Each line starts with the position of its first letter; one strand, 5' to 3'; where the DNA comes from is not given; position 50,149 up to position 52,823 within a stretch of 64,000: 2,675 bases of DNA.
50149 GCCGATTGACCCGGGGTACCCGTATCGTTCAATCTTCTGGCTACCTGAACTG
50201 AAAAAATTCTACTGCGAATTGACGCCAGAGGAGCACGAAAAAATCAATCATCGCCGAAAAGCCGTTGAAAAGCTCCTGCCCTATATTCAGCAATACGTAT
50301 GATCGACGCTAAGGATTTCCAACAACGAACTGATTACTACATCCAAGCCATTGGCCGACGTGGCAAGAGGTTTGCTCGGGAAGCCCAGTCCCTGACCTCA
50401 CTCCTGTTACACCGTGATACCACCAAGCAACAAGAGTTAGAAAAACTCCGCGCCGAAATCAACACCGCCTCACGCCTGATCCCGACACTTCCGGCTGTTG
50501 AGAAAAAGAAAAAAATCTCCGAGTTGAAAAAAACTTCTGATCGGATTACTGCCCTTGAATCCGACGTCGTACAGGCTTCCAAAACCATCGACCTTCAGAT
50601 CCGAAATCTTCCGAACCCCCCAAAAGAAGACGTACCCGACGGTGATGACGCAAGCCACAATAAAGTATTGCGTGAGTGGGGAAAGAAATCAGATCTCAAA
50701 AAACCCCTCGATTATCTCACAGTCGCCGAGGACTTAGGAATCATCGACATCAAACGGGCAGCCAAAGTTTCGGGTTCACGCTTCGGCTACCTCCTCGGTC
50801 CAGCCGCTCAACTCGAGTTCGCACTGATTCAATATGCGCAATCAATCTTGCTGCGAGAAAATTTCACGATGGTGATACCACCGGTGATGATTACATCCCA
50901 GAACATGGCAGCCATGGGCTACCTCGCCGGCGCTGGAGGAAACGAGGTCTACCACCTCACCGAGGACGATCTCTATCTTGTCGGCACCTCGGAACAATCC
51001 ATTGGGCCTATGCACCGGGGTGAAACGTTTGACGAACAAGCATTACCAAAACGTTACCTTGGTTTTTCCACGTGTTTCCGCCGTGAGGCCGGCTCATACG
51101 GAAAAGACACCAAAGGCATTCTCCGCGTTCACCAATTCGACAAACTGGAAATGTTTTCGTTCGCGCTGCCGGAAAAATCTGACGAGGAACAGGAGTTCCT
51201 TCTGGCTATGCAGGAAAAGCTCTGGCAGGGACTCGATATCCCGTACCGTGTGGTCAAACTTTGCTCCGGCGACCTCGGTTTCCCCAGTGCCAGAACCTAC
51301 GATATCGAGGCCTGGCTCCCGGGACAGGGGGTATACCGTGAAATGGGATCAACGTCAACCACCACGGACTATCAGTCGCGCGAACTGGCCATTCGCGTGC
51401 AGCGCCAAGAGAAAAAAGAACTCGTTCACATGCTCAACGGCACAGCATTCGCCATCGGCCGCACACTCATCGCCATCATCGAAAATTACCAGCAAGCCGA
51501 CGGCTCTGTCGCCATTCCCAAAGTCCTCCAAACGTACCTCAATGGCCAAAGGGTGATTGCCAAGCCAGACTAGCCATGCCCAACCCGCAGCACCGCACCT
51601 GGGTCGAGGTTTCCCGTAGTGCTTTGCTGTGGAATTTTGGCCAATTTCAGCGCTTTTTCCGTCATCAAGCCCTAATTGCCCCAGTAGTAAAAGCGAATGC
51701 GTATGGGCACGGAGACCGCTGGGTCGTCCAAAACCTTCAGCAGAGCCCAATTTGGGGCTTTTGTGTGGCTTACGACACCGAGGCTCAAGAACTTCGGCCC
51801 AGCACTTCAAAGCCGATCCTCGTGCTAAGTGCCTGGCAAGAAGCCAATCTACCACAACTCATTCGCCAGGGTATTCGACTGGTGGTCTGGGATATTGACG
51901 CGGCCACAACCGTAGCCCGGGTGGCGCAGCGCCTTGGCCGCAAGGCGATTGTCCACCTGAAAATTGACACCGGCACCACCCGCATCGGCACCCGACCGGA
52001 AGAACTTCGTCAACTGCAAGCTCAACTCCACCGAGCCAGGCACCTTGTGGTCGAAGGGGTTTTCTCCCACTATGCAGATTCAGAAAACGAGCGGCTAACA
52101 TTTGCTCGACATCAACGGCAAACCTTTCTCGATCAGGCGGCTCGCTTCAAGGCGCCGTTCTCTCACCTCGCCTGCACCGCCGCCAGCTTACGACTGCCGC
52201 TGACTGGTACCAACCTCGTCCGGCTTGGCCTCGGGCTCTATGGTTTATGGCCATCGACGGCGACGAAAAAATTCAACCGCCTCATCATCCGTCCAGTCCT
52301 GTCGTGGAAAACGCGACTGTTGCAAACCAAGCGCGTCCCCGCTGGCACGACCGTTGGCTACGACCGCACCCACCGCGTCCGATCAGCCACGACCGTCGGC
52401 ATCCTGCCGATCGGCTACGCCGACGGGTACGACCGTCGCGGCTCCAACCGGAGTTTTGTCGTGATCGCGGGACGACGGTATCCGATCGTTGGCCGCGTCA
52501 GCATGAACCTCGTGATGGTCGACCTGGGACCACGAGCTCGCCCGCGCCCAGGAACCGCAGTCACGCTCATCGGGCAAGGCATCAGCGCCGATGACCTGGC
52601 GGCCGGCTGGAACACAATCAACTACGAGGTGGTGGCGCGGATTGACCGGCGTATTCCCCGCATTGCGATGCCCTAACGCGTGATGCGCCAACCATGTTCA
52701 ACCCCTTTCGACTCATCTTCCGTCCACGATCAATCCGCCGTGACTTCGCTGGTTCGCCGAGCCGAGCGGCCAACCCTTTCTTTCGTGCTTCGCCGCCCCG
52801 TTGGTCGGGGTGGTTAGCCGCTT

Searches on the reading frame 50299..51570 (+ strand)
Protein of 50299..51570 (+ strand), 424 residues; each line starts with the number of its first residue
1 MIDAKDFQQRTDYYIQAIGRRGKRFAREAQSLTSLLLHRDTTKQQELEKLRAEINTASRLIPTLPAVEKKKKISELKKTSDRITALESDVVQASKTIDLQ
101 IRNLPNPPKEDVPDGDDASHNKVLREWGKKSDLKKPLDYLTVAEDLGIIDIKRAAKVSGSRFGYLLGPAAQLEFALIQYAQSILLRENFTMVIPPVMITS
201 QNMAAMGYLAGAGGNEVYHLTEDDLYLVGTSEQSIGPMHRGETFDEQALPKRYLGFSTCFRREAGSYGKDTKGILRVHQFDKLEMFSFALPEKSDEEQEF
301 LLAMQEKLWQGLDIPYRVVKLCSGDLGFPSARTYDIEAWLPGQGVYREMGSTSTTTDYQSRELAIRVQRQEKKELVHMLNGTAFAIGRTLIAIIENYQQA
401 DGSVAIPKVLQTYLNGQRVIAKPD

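Call 75: search_protein_families(library=pfam, proteins=[window:50299-51570:+], max_evalue=0.00001)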
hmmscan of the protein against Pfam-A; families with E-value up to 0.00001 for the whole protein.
window:50299-51570:+ (424 aa): 2 families
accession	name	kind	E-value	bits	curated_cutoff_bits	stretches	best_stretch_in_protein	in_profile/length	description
PF00587.30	tRNA-synt_2b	-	3.4e-35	122.2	29.3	1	222-397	8-179/179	tRNA synthetase class II core domain (G, H, P, S and T)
PF02403.27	Seryl_tRNA_N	-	5.1e-09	36.8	28.2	1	1-108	1-108/108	Seryl-tRNA synthetase N-terminal domain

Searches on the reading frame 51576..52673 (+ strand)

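Call 75: search_protein_families(library=pfam, proteins=[window:51576-52673:+], max_evalue=0.00001)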
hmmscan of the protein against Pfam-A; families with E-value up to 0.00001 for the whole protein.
window:51576-52673:+ (366 aa): 2 families
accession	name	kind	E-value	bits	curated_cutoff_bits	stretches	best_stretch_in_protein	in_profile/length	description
PF01168.26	Ala_racemase_N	-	1.8e-48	165.6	24.1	1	13-224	2-218/220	Alanine racemase, N-terminal domain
PF00842.27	Ala_racemase_C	-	1.3e-40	138.3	25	1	241-363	1-126/127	Alanine racemase, C-terminal domain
